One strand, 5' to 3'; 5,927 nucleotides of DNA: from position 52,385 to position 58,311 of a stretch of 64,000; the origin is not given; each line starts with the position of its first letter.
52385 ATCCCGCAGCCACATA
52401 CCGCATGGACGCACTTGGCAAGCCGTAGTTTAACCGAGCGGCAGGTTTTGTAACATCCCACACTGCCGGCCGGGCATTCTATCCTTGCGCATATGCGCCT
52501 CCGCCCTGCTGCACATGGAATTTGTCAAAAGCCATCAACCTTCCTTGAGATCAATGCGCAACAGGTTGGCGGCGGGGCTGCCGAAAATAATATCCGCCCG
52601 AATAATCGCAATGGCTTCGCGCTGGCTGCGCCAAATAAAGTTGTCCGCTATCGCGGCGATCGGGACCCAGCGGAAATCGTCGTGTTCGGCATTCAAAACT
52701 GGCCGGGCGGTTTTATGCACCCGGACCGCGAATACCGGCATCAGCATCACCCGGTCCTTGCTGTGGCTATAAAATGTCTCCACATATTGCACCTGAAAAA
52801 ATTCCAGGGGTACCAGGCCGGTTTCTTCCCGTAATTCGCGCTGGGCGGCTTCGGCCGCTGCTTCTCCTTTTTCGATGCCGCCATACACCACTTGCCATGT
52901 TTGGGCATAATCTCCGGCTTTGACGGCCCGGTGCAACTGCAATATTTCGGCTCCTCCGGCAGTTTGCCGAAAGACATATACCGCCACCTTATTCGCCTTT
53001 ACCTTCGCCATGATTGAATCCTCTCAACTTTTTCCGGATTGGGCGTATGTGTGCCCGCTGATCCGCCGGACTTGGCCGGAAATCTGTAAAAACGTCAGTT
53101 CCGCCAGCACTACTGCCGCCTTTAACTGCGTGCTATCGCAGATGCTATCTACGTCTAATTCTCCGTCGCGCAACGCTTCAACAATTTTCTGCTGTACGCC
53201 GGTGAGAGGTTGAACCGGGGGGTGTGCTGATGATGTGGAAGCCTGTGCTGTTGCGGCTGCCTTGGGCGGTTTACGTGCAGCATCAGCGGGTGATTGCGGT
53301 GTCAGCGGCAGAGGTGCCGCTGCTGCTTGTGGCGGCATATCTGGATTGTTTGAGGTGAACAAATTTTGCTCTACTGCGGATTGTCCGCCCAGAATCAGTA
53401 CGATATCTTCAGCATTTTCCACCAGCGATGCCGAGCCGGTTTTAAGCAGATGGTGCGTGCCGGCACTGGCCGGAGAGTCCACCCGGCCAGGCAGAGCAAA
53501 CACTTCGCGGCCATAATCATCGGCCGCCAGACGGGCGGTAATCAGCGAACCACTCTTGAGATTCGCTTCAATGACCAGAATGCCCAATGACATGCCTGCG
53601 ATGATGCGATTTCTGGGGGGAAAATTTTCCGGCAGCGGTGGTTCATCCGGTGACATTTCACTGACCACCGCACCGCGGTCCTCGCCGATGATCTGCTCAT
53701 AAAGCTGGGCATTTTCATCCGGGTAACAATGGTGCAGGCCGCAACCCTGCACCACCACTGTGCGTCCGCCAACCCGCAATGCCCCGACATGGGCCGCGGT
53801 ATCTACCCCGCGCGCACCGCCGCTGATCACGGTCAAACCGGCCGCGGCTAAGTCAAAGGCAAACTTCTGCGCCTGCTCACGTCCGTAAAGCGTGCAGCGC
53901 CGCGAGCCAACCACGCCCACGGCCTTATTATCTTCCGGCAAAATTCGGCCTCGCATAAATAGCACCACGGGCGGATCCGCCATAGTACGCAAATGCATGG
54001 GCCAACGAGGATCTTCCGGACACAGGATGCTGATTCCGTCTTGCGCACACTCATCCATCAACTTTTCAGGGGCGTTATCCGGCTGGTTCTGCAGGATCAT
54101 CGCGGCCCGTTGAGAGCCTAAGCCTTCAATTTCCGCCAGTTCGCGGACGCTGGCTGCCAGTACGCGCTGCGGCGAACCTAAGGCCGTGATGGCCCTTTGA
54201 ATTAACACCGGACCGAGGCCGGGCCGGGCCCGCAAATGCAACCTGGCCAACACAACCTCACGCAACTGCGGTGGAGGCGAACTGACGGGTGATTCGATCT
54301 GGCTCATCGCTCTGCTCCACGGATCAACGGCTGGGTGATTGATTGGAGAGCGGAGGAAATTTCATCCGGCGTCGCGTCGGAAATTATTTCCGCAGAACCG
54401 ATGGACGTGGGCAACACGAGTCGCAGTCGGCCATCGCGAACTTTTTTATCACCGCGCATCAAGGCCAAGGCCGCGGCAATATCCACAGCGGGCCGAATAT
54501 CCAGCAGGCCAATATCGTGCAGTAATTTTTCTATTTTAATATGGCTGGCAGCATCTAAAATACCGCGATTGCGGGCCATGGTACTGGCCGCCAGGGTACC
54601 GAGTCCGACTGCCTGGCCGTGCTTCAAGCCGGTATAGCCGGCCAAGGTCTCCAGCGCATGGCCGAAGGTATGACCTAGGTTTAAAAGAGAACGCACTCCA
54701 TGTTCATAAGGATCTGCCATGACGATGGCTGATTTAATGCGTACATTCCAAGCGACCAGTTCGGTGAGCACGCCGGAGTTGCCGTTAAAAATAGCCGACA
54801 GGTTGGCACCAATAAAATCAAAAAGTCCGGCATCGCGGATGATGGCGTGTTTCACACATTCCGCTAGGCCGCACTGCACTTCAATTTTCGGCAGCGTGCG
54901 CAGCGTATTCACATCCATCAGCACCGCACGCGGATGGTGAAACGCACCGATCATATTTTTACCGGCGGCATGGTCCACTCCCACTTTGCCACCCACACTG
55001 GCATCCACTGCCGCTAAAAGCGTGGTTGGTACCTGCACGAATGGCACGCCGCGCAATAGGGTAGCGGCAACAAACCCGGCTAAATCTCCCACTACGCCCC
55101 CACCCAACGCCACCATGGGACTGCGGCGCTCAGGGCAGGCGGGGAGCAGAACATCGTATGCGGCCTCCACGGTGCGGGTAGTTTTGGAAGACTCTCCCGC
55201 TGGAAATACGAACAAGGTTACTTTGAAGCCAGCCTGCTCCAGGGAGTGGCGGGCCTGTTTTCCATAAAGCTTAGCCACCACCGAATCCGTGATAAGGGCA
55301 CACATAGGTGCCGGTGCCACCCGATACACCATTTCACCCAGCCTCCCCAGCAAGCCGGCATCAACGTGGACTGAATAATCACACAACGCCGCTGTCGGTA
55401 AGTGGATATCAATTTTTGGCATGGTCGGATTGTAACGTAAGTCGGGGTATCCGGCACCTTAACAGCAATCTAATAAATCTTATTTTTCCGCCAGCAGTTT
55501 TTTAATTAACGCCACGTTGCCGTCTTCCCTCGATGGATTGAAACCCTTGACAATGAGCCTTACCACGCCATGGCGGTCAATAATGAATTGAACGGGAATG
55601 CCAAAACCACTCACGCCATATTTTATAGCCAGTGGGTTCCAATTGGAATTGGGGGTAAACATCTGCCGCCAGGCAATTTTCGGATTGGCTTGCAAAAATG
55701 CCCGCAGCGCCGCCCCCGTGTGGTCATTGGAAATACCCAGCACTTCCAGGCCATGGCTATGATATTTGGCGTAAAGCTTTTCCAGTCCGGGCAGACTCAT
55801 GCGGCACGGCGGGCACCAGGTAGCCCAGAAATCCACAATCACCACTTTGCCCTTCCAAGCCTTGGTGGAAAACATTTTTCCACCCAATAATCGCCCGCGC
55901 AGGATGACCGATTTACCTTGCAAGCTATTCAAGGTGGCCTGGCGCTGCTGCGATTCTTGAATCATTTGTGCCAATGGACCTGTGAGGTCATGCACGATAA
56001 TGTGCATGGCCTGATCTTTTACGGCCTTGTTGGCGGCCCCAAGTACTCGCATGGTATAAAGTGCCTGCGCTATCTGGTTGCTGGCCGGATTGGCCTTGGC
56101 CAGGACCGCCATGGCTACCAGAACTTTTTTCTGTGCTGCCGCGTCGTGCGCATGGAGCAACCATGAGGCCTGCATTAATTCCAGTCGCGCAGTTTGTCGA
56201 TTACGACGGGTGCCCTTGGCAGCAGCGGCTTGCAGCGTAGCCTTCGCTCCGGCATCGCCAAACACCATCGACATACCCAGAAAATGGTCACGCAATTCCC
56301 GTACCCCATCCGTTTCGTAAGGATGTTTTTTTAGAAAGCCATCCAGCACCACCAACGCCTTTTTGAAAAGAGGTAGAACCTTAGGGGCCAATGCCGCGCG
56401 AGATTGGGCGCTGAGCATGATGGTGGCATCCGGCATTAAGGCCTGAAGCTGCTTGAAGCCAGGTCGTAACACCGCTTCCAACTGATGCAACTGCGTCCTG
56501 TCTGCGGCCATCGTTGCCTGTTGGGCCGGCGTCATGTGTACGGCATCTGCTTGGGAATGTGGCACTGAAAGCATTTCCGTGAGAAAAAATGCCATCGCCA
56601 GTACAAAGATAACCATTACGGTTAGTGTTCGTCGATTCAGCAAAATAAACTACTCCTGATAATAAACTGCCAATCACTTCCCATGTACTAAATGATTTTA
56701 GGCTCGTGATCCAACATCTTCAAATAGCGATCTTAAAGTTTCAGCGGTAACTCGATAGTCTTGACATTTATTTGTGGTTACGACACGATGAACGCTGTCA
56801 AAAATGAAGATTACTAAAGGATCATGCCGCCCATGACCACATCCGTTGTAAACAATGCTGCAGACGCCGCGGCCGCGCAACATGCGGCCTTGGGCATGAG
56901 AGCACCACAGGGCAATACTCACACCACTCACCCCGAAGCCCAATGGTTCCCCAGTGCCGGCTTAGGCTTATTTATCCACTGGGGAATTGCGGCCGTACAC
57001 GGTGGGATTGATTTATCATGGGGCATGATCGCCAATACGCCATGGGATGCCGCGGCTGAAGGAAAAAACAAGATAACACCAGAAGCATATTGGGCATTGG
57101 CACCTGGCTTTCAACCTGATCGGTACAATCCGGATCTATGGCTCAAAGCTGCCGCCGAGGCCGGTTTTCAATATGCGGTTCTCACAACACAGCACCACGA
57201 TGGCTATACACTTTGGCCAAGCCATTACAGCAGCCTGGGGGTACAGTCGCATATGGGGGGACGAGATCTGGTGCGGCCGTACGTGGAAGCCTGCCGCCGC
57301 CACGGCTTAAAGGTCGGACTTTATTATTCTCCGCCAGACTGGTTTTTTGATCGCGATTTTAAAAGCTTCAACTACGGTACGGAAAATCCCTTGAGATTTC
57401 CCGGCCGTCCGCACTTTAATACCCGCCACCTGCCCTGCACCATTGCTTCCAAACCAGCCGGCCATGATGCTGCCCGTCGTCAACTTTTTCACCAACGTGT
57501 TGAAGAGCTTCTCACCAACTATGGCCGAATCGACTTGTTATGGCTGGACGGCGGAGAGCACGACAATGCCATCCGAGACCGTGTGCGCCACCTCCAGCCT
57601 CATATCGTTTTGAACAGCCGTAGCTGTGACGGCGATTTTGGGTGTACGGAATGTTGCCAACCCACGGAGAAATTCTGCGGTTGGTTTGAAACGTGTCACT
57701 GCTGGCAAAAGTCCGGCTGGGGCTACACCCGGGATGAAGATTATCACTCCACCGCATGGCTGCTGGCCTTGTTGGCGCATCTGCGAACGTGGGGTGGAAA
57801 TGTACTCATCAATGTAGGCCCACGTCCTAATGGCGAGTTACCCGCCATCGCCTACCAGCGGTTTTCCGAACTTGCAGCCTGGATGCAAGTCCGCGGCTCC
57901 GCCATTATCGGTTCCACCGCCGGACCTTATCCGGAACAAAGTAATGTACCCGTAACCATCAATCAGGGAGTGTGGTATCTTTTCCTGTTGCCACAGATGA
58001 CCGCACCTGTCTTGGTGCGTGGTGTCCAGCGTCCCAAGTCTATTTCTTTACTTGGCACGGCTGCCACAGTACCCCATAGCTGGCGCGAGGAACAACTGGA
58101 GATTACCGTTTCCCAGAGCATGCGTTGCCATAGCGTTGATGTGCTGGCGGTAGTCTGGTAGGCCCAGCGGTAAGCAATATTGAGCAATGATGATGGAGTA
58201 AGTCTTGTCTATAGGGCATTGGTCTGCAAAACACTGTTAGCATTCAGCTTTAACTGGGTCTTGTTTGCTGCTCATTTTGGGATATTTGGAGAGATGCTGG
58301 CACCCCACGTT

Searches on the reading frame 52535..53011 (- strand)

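Call 43: search_protein_families(library=pfam, proteins=[window:52535-53011:-], max_evalue=0.0001)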
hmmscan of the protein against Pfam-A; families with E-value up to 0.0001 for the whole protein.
window:52535-53011:- (158 aa): 1 family
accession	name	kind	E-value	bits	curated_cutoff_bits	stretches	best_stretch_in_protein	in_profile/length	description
PF00293.34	NUDIX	-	1.1e-19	71.2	21.1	1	8-131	3-128/134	NUDIX domain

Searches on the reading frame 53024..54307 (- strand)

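Call 43: search_protein_families(library=pfam, proteins=[window:53024-54307:-], max_evalue=0.0001)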
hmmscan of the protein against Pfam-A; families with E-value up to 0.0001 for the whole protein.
window:53024-54307:- (427 aa): 4 families
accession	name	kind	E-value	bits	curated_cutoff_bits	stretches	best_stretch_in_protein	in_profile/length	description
PF02481.21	DNA_processg_A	-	5.3e-71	238.6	29.6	1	87-296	2-210/212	DNA recombination-mediator protein A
PF17782.7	DprA_WH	-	5.1e-09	36.5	22.9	1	361-418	3-60/61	DprA winged helix domain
PF14520.12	HHH_5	-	4.6e-05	24.3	27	0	29-72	8-52/57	Helix-hairpin-helix domain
PF18306.6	LDcluster4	-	9.9e-05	22.4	26.3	0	129-184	3-59/151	SLOG cluster4 family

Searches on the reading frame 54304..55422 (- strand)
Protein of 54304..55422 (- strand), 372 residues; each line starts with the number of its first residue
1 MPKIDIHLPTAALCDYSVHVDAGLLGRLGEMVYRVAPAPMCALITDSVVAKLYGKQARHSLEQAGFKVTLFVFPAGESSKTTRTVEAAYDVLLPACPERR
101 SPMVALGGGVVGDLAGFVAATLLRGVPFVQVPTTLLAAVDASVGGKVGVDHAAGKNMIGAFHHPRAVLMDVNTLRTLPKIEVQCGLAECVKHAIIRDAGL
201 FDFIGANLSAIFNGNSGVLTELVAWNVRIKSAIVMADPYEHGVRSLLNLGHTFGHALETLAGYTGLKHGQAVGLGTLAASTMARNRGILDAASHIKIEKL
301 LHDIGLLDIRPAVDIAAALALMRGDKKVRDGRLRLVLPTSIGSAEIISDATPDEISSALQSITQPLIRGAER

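Call 43: search_protein_families(library=pfam, proteins=[window:54304-55422:-], max_evalue=0.0001)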
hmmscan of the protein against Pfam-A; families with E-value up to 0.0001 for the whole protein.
window:54304-55422:- (372 aa): 4 families
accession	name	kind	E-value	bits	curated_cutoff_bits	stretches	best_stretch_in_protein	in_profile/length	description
PF01761.26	DHQ_synthase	-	6.1e-44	148.8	24.2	1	72-182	3-113/115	3-dehydroquinate synthase N-terminal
PF24621.2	DHQS_C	-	4.6e-37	127.6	27.6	1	185-328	1-144/144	3-dehydroquinate synthase C-terminal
PF13685.12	Fe-ADH_2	-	3.3e-12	47.1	28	1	20-176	2-147/149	Iron-containing alcohol dehydrogenase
PF00465.25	Fe-ADH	-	2.4e-06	27.7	31.3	1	21-135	7-131/168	Iron-containing alcohol dehydrogenase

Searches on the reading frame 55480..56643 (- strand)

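Call 43: search_protein_families(library=pfam, proteins=[window:55480-56643:-], max_evalue=0.0001)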
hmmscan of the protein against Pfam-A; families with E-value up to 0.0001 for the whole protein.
window:55480-56643:- (387 aa): 4 families
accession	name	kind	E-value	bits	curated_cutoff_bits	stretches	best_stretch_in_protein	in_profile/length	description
PF00578.27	AhpC-TSA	-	2.2e-17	63.6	26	1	255-363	15-123/124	AhpC/TSA family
PF13905.12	Thioredoxin_8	-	8.7e-15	55.3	27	1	265-359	1-92/94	Thioredoxin-like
PF08534.16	Redoxin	-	8.8e-15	55.2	26.6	1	253-370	16-137/148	Redoxin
PF00085.26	Thioredoxin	-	5.7e-08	33.2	23.5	1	264-304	16-56/103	Thioredoxin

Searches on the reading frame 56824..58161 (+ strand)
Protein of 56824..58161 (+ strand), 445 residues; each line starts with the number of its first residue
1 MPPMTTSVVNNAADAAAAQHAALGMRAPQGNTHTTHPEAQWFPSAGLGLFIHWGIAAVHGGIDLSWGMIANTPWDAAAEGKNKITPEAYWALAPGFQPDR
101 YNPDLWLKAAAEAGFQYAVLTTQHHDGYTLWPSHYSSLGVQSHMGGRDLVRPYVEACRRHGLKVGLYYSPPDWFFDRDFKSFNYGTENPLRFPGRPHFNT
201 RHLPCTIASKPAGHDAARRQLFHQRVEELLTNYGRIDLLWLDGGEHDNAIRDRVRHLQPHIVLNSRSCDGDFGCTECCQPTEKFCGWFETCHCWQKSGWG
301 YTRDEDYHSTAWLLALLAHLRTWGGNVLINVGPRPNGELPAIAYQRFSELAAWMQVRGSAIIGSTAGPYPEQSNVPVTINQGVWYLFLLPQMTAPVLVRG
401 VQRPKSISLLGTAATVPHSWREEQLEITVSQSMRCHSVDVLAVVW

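Call 43: search_protein_families(library=pfam, proteins=[window:56824-58161:+], max_evalue=0.0001)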
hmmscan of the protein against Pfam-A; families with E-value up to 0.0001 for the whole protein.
window:56824-58161:+ (445 aa): 1 family
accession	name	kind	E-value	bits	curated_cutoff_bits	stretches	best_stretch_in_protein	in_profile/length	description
PF01120.23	Alpha_L_fucos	-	2.8e-61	208.3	25.2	1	27-358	15-344/345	Alpha-L-fucosidase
